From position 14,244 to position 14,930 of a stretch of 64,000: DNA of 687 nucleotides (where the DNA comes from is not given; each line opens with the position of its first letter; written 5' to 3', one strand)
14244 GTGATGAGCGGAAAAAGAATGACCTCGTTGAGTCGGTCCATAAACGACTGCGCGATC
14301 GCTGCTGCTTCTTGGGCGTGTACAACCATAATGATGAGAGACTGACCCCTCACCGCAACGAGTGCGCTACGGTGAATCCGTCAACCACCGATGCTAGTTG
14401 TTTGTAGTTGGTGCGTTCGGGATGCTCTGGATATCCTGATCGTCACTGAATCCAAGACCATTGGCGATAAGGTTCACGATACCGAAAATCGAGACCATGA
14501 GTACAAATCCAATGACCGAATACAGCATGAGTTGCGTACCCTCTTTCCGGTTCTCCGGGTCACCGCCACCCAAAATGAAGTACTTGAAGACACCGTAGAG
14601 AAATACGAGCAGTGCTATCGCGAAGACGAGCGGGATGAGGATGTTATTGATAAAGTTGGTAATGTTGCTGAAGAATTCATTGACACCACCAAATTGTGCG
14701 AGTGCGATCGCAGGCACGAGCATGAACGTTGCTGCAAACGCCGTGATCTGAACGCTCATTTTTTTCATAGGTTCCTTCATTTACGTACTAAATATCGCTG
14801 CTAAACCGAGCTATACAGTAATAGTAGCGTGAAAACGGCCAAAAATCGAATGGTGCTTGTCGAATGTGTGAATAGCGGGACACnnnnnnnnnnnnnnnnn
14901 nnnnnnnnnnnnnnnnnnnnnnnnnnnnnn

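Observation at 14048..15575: Four tandem, divergent pilin-like two-helix membrane proteins translationally coupled to a solute-binding protein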

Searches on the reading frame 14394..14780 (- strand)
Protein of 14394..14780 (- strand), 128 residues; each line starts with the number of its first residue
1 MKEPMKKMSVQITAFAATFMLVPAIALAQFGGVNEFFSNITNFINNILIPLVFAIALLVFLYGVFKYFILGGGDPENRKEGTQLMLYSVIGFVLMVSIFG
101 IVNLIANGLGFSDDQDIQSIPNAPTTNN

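Call 3: search_protein_families(library=pfam, proteins=[window:14394-14780:-], max_evalue=1)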
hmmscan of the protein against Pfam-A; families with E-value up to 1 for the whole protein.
window:14394-14780:- (128 aa): 7 families
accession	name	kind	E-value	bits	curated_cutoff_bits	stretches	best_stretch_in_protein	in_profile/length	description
PF18895.5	T4SS_pilin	-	7e-11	42.5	26.6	1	37-105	9-71/71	Type IV secretion system pilin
PF03814.21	KdpA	-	0.0034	16.1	22.6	1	13-69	138-194/548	Potassium-transporting ATPase A subunit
PF04956.18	TrbC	-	0.012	16.2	27.9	1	5-60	7-64/98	TrbC/VIRB2 pilin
PF07790.16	Pilin_N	-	0.078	14.3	25.2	0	88-123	5-40/78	Archaeal Type IV pilin, N-terminal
PF01062.27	Bestrophin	-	0.089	12.3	24.2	1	37-117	218-305/324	Bestrophin, RFP-TM, chloride channel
PF04123.18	DUF373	-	0.12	12.2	28.3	1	10-94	256-332/335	Domain of unknown function (DUF373)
PF06570.16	DUF1129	-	0.15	12.1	29.1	1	25-107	91-173/207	Protein of unknown function (DUF1129)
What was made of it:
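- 14394..14768 (-): P3: 124-aa pilin. Layout: leader ending ALA-Q, hairpin, conserved disordered C-terminal tail (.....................). It is identical to the NCBI protein 'MAG: pilin [Candidatus Paceibacterota bacterium]'. PF18895 42.5 bits (call 3).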

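Call 4: search_protein_families(library=ncbifam, proteins=[window:14394-14780:-], max_evalue=1)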
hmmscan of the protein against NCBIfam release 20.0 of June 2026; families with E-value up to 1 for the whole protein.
window:14394-14780:- (128 aa): 6 families
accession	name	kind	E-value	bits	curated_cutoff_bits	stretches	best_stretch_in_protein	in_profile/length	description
NF045849.1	ICE_MMCAP2_0565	equivalog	3.5e-09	36.2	40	1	33-106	2-77/80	Mbov_0395 family pilin-like conjugal transfer protein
NF041554.1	SA1362_fam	subfamily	2.7e-05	24.2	42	1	24-72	8-52/70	SA1362 family protein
NF033784.1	transport_merC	equivalog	0.017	15.4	140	0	12-66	15-68/123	organomercurial transporter MerC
TIGR03943.1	TIGR03943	equivalog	0.26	10.6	88.8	1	39-98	4-66/221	TIGR03943 family putative permease subunit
NF040685.1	conju_mem_TcpD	equivalog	0.67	10.1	100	1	39-69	48-78/114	conjugal transfer membrane protein TcpD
NF006283.1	PRK08455.1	equivalog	0.68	9.5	187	0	46-80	18-52/182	flagellar basal body-associated protein FliL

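Call 10: find_encoding_contigs(protein=window:14394-14780:-, flank=10000, max_places=6)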
Protein window:14394-14780:- (128 aa): no gene with exactly this product is on record in the collection.
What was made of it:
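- Tried and rejected: Exact look-up of the 128-aa longest ORF found nothing (call 10), because the real start is Met5.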

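Call 11: find_homologous_proteins(query=window:14394-14780:-, max_evalue=0.001)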
Query window:14394-14780:- (128 aa): 275 proteins with E <= 0.001 among 315 candidates; the best 120 are listed.
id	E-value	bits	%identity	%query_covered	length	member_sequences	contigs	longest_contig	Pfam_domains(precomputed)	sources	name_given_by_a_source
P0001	1.9e-71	256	100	97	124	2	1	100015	PF18895.6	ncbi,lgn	ncbi:MAG: pilin [Candidatus Paceibacterota bacterium]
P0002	1.1e-57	211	82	97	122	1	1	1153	PF18895.6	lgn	-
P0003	1.2e-56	208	79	97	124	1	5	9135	PF18895.6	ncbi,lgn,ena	-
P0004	2.7e-56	207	80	97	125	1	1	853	PF18895.6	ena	-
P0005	3.1e-55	204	78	97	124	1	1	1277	PF18895.6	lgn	-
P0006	3.7e-55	203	77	97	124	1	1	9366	PF18895.6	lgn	-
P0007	5.5e-55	203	75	97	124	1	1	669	PF18895.6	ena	-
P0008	3.5e-54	200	76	100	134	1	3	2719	PF18895.6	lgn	-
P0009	1.6e-51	192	75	97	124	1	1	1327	PF18895.6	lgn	-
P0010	9.5e-51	189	75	95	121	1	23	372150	PF18895.6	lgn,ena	-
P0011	1.5e-50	188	75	97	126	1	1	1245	PF18895.6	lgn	-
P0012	2.1e-50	188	70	100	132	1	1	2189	PF18895.6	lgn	-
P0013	2.3e-50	188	74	95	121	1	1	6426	PF18895.6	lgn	-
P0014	1.3e-48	182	75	78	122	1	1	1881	PF18895.6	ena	-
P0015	3.3e-48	181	71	97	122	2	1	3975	PF18895.6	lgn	-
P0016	1.1e-47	179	69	96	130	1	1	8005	PF18895.6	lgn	-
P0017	2.5e-47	178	69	97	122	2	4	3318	PF18895.6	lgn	-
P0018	7.0e-47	177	65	97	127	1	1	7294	PF18895.6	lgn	-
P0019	8.5e-47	176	65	97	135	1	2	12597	PF18895.6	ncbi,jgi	ncbi:MAG: hypothetical protein ACI9H6_000623 [Patiriisocius sp.]|jgi:hypothetical protein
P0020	9.3e-47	176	63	98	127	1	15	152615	PF18895.6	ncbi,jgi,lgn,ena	-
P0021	9.5e-47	176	70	95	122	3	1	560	PF18895.6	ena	-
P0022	2.5e-46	175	70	100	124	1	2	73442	PF18895.6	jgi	jgi:hypothetical protein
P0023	3.7e-46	174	68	97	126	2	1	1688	PF18895.6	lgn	-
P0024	5.2e-46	174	66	97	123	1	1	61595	PF18895.6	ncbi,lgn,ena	-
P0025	5.5e-46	174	69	99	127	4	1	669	PF18895.6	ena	-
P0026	1.3e-45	172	68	93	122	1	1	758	PF18895.6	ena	-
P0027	6.0e-45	170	68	97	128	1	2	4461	PF18895.6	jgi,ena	-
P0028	6.5e-45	170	65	97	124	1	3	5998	PF18895.6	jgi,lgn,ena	-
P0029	7.2e-45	170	66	100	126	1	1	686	PF18895.6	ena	-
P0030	1.3e-44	169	68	91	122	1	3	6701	PF18895.6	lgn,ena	-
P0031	1.4e-44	169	70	91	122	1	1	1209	PF18895.6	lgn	-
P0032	1.8e-44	169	65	97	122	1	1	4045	PF18895.6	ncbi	-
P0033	2.3e-44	168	65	96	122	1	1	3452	PF18895.6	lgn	-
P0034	2.7e-44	168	59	100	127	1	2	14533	PF18895.6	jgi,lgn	jgi:hypothetical protein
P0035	2.9e-44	168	71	90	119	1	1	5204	PF18895.6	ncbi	-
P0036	3.0e-44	168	68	87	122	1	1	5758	PF18895.6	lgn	-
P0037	3.4e-44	168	66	97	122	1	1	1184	PF18895.6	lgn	-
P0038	3.5e-44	168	67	97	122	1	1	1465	PF18895.6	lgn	-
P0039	3.6e-44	168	70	95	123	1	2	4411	PF18895.6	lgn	-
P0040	4.5e-44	168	61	98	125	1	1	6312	PF18895.6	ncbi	-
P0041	4.6e-44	167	65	94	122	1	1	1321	PF18895.6,PF13687.12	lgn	-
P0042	7.3e-44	167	69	97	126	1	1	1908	PF18895.6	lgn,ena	-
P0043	1.0e-43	166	72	84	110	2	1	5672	PF18895.6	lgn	-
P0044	1.2e-43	166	69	86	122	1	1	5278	PF18895.6,PF13687.12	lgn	-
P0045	1.2e-43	166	63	97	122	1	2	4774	PF18895.6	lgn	-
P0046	1.5e-43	166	59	100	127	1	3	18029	PF18895.6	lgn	-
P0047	1.6e-43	166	64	97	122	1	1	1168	PF18895.6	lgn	-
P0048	1.7e-43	166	65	88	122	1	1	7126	PF18895.6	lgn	-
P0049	1.8e-43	166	65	97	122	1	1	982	PF18895.6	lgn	-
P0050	2.2e-43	165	68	91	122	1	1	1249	PF18895.6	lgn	-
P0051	2.6e-43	165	61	97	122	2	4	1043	PF18895.6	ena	-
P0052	2.6e-43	165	64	94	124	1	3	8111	PF18895.6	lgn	-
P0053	2.8e-43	165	59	100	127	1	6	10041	PF18895.6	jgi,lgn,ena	-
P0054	3.2e-43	165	66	96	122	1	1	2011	PF18895.6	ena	-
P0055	3.3e-43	165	63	97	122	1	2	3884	PF18895.6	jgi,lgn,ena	-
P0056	5.0e-43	164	64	97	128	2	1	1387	PF18895.6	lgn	-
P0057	5.4e-43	164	70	84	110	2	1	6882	PF18895.6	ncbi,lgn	-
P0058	5.6e-43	164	66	97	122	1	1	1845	PF18895.6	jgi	jgi:hypothetical protein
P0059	6.3e-43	164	64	97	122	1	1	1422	PF18895.6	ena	-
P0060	6.3e-43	164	62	97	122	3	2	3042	PF18895.6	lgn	-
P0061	7.1e-43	164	65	96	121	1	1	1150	PF18895.6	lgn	-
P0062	1.0e-42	163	72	85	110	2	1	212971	PF18895.6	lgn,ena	-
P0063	1.0e-42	163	63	97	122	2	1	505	PF18895.6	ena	-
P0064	1.1e-42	163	62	97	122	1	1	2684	PF18895.6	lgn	-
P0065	1.1e-42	163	63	97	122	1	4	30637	PF18895.6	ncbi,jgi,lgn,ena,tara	tara:strand:+ start:3236 stop:3604 length:369 start_codon:yes stop_codon:yes gene_type:complete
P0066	1.2e-42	163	63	100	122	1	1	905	PF18895.6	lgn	-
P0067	1.9e-42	162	64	89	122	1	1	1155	PF18895.6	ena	-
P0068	2.9e-42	162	64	97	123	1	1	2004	PF18895.6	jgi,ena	-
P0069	4.4e-42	161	63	97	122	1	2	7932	PF18895.6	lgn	-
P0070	4.5e-42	161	61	97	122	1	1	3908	PF18895.6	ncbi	-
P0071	5.8e-42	161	63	96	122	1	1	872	PF18895.6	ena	-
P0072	6.1e-42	161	66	95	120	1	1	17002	PF18895.6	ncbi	-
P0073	7.1e-42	160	62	97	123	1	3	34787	PF18895.6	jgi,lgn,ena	-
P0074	7.9e-42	160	60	97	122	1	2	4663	PF18895.6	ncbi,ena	-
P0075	8.2e-42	160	69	84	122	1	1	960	PF18895.6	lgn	-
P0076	8.8e-42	160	66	96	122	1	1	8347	PF18895.6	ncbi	-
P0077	1.3e-41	160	67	85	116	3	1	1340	PF18895.6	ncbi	-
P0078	1.3e-41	160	61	97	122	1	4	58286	PF18895.6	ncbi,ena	ncbi:MAG: pilin [Candidatus Paceibacterota bacterium]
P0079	1.4e-41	159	63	97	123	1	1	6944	PF18895.6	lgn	-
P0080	1.9e-41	159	65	97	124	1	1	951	PF18895.6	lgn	-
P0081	2.2e-41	159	62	96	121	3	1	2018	PF18895.6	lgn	-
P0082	2.4e-41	159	62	99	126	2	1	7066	PF18895.6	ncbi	-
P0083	2.6e-41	159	60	97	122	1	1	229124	PF18895.6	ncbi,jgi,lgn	-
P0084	2.6e-41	159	60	98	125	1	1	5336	PF18895.6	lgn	-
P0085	4.0e-41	158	62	94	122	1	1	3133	PF18895.6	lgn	-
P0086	4.5e-41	158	62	97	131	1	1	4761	PF18895.6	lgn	-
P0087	5.4e-41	158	60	97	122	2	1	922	PF18895.6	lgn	-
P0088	5.7e-41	158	63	96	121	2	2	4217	PF18895.6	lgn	-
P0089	6.9e-41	157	60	97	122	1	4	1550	PF18895.6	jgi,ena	-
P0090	8.4e-41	157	62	97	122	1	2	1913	PF18895.6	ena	-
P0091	8.8e-41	157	63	97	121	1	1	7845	PF18895.6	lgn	-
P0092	9.1e-41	157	62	96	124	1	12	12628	PF18895.6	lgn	-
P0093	9.7e-41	157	63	96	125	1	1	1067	PF18895.6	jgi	jgi:hypothetical protein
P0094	1.3e-40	156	66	97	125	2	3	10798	PF18895.6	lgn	-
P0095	1.4e-40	156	60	97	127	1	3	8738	PF18895.6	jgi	jgi:hypothetical protein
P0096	2.1e-40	156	61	89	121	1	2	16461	PF18895.6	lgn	-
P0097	2.3e-40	156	65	84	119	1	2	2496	PF18895.6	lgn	-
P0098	2.4e-40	155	66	96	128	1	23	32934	PF18895.6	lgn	-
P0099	2.5e-40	155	62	97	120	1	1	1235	PF18895.6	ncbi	-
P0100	3.4e-40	155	59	97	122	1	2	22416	PF18895.6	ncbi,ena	-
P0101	3.7e-40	155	62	97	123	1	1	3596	PF18895.6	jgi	jgi:hypothetical protein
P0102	3.9e-40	155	65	87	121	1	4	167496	PF18895.6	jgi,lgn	jgi:uncharacterized membrane protein YidH (DUF202 family)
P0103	4.4e-40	155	62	97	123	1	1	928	PF18895.6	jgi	jgi:hypothetical protein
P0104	5.1e-40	154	61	97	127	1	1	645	PF18895.6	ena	-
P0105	5.8e-40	154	61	97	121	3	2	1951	PF18895.6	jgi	jgi:hypothetical protein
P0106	6.7e-40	154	58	100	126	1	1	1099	PF18895.6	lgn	-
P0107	1.1e-39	153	59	97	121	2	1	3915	PF18895.6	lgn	-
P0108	1.2e-39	153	60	100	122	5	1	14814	PF18895.6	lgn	-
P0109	1.7e-39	153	64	96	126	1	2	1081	PF18895.6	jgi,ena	-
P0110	1.9e-39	153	59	96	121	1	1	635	PF18895.6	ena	-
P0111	2.5e-39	152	59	96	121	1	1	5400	PF18895.6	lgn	-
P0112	3.1e-39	152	58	95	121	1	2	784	PF18895.6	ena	-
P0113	3.4e-39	152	58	97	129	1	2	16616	PF18895.6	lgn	-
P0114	3.7e-39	152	62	97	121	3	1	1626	PF18895.6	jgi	jgi:hypothetical protein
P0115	4.6e-39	151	61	97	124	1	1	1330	PF18895.6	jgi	jgi:hypothetical protein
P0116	4.9e-39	151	58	97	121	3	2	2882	PF18895.6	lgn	-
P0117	5.2e-39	151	64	84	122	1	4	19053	PF18895.6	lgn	-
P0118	6.3e-39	151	61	96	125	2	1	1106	PF18895.6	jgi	-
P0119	6.7e-39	151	60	97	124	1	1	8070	PF18895.6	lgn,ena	-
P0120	6.7e-39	151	57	97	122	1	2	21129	PF18895.6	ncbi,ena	-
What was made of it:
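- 14394..14768 (-): P0001 is 100% identical and named pilin (call 11).
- On Pfam PF18895 T4SS_pilin: All 120 listed homologues carry PF18895, and the sources name them pilin / Candidatus Paceibacterota (call 11).
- All 120 listed homologues carry PF18895, and NCBI names the identical protein 'pilin' (call 11).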

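Call 12: find_encoding_contigs(protein=P0001, flank=10000, max_places=3)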
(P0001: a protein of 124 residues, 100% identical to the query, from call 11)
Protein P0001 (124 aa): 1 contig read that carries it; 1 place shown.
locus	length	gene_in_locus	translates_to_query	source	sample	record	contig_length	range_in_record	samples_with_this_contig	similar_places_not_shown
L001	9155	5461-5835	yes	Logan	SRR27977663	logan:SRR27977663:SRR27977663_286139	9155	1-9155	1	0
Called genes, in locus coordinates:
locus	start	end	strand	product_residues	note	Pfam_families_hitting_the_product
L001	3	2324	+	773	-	?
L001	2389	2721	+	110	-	-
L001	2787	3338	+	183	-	PF01209:Ubie_methyltran, PF13847:Methyltransf_31, PF08241:Methyltransf_11, PF13649:Methyltransf_25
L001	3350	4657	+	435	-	PF01547:SBP_bac_1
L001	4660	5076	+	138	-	PF18895:T4SS_pilin (weak)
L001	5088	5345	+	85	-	-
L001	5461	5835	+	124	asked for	PF18895:T4SS_pilin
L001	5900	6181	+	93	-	PF18895:T4SS_pilin (weak)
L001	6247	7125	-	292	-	-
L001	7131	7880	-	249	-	-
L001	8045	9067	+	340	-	PF17773:UPF0176_N, PF00581:Rhodanese, PF12368:Rhodanese_C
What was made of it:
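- Tried and rejected: The 124-aa form is on record (calls 11, 12).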

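Call 13: find_encoding_contigs(protein=P0010, flank=10000, max_places=4)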
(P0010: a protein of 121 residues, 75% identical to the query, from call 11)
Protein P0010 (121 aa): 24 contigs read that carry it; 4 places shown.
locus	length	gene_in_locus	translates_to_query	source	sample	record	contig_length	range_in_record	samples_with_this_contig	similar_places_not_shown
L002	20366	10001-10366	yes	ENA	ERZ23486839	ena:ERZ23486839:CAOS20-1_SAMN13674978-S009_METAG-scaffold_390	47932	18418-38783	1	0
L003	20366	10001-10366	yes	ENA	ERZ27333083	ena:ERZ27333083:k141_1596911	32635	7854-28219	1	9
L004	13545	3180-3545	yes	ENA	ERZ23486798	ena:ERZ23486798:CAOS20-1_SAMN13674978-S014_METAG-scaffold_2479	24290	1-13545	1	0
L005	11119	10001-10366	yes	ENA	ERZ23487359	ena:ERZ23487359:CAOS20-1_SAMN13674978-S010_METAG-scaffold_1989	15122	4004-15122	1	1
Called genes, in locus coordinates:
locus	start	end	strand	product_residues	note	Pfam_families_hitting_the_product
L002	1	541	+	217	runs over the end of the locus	PF01195:Pept_tRNA_hydro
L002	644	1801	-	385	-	PF00575:S1 (weak), PF23459:S1_RRP5 (faint), PF21543:CvfB_2nd (faint), PF00575:S1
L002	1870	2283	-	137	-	-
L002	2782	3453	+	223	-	PF13483:Lactamase_B_3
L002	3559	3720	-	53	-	-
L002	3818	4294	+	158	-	-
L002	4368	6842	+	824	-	PF00521:DNA_topoisoIV, PF03989:DNA_gyraseA_C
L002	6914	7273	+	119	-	-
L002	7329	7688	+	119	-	-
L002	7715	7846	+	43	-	-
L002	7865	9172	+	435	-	PF01547:SBP_bac_1, PF13416:SBP_bac_8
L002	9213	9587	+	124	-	PF18895:T4SS_pilin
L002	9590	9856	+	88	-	-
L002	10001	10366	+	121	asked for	PF18895:T4SS_pilin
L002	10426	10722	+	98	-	PF18895:T4SS_pilin (weak)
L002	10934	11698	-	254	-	-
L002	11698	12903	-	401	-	-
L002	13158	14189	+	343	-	PF17773:UPF0176_N, PF00581:Rhodanese, PF12368:Rhodanese_C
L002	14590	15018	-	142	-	-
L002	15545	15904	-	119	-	PF02033:RBFA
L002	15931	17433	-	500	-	PF00009:GTP_EFTU, PF01926:MMR_HSR1, PF22042:EF-G_D2, PF11987:IF-2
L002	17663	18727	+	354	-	PF00266:Aminotran_5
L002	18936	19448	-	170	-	-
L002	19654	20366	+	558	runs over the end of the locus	PF02861:Clp_N, PF05621:TniB (faint), PF23569:NBD_SMAX1, PF00004:AAA, PF17871:AAA_lid_9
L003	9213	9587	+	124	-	PF18895:T4SS_pilin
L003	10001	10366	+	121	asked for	PF18895:T4SS_pilin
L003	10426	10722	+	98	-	PF18895:T4SS_pilin (weak)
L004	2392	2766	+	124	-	PF18895:T4SS_pilin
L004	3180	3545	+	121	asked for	PF18895:T4SS_pilin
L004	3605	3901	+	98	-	PF18895:T4SS_pilin (weak)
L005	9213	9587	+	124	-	PF18895:T4SS_pilin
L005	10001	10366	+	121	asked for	PF18895:T4SS_pilin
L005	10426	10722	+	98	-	PF18895:T4SS_pilin (weak)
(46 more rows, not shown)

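Call 20: find_encoding_contigs(protein=P0083, flank=10000, max_places=1)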
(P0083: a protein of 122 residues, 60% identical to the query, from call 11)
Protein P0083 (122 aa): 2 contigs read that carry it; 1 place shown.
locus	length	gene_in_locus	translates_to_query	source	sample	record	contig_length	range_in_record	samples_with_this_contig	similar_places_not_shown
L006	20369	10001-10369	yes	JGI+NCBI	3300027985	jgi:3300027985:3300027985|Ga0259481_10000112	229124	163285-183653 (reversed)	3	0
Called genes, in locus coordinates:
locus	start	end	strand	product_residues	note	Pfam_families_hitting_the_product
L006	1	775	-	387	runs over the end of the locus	PF03129:HGTP_anticodon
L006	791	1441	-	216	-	PF10502:Peptidase_S26, PF00717:Peptidase_S24 (weak)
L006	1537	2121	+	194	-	PF01195:Pept_tRNA_hydro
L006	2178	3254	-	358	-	PF00575:S1, PF21710:Spt6_S1 (faint), PF21543:CvfB_2nd (faint), PF23459:S1_RRP5 (faint), PF00575:S1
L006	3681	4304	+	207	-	PF13483:Lactamase_B_3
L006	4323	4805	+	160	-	-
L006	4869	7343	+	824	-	PF00521:DNA_topoisoIV, PF03989:DNA_gyraseA_C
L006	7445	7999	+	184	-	PF01135:PCMT (weak), PF01209:Ubie_methyltran, PF01728:FtsJ (weak), PF13489:Methyltransf_23 (weak), PF13847:Methyltransf_31, PF13649:Methyltransf_25, PF08241:Methyltransf_11, PF08242:Methyltransf_12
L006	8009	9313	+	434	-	PF01547:SBP_bac_1, PF13416:SBP_bac_8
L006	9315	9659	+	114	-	PF18895:T4SS_pilin (weak)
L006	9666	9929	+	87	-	-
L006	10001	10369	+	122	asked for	PF18895:T4SS_pilin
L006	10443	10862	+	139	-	PF18895:T4SS_pilin (weak)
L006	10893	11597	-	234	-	-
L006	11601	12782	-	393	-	PF01145:Band_7 (weak)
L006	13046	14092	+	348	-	PF17773:UPF0176_N, PF00581:Rhodanese, PF12368:Rhodanese_C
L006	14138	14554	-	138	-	PF13673:Acetyltransf_10 (weak), PF00583:Acetyltransf_1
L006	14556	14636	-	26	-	-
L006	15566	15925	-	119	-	PF02033:RBFA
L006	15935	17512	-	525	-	PF00009:GTP_EFTU, PF01926:MMR_HSR1, PF22042:EF-G_D2, PF03144:GTP_EFTU_D2 (faint), PF11987:IF-2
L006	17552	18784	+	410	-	PF00266:Aminotran_5, PF01212:Beta_elim_lyase (weak)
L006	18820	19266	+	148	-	-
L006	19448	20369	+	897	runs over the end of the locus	PF02861:Clp_N, PF23569:NBD_SMAX1, PF00004:AAA, PF17871:AAA_lid_9, PF00004:AAA, PF07724:AAA_2, PF07728:AAA_5, PF10431:ClpB_D2-small, +4 more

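Call 21: find_encoding_contigs(protein=P0020, flank=10000, max_places=1)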
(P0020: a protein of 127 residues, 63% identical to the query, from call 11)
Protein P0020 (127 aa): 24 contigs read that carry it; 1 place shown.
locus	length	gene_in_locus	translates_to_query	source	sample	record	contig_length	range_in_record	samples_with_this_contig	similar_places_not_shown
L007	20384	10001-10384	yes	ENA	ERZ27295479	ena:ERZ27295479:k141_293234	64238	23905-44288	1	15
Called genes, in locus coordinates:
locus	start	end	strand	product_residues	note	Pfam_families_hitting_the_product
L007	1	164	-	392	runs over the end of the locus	PF03129:HGTP_anticodon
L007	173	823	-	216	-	PF10502:Peptidase_S26, PF00717:Peptidase_S24 (faint)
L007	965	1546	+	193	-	PF01195:Pept_tRNA_hydro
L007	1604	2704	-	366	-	PF21543:CvfB_2nd (faint), PF00575:S1 (weak), PF23459:S1_RRP5 (faint), PF00575:S1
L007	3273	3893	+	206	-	PF13483:Lactamase_B_3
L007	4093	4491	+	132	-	-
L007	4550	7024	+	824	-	PF00521:DNA_topoisoIV, PF03989:DNA_gyraseA_C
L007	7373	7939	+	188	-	PF01135:PCMT (weak), PF01209:Ubie_methyltran, PF13489:Methyltransf_23 (weak), PF13847:Methyltransf_31, PF08241:Methyltransf_11, PF13649:Methyltransf_25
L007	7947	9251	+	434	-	PF01547:SBP_bac_1, PF13416:SBP_bac_8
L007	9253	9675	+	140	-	PF18895:T4SS_pilin (weak)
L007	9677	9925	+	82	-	PF18895:T4SS_pilin (weak)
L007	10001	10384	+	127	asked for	PF18895:T4SS_pilin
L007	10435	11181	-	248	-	-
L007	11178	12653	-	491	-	-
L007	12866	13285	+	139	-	-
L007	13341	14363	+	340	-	PF17773:UPF0176_N, PF00581:Rhodanese, PF12368:Rhodanese_C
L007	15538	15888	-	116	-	PF02033:RBFA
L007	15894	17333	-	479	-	PF00009:GTP_EFTU, PF01926:MMR_HSR1, PF22042:EF-G_D2, PF03144:GTP_EFTU_D2 (faint), PF11987:IF-2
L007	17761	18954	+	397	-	PF00266:Aminotran_5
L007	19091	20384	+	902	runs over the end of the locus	PF02861:Clp_N, PF23569:NBD_SMAX1, PF00004:AAA, PF17871:AAA_lid_9, PF00004:AAA, PF07724:AAA_2, PF07728:AAA_5, PF10431:ClpB_D2-small, +4 more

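Call 22: find_encoding_contigs(protein=P0102, flank=10000, max_places=1)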
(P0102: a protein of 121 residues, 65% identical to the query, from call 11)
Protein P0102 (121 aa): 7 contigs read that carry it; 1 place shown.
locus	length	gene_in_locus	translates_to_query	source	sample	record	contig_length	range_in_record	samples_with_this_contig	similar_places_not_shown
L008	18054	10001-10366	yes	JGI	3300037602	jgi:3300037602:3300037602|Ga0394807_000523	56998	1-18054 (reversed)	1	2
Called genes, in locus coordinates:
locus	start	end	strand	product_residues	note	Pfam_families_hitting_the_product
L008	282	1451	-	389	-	PF00575:S1 (weak), PF21543:CvfB_2nd (faint), PF21710:Spt6_S1 (faint), PF23459:S1_RRP5 (faint), PF00575:S1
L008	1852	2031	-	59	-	-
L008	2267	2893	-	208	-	-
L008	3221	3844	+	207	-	PF13483:Lactamase_B_3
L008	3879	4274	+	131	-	-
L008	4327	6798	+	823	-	PF00521:DNA_topoisoIV, PF03989:DNA_gyraseA_C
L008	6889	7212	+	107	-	-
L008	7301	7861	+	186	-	PF01209:Ubie_methyltran, PF08704:GCD14 (faint), PF13489:Methyltransf_23 (weak), PF13847:Methyltransf_31, PF08241:Methyltransf_11, PF08242:Methyltransf_12 (weak), PF13649:Methyltransf_25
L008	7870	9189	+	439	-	-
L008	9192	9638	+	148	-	PF04956:TrbC (faint), PF18895:T4SS_pilin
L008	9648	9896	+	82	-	-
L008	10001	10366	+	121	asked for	PF18895:T4SS_pilin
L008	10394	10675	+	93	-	PF18895:T4SS_pilin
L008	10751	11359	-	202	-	-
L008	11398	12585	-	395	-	-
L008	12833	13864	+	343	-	PF17773:UPF0176_N, PF00581:Rhodanese, PF12368:Rhodanese_C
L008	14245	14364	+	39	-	-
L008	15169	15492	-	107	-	PF02033:RBFA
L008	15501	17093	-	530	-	PF03193:RsgA_GTPase (faint), PF00009:GTP_EFTU, PF00071:Ras (weak), PF01926:MMR_HSR1, PF22042:EF-G_D2, PF11987:IF-2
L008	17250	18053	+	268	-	?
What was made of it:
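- The same gene order occurs in relatives L002-L008 (calls 13, 20-22).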
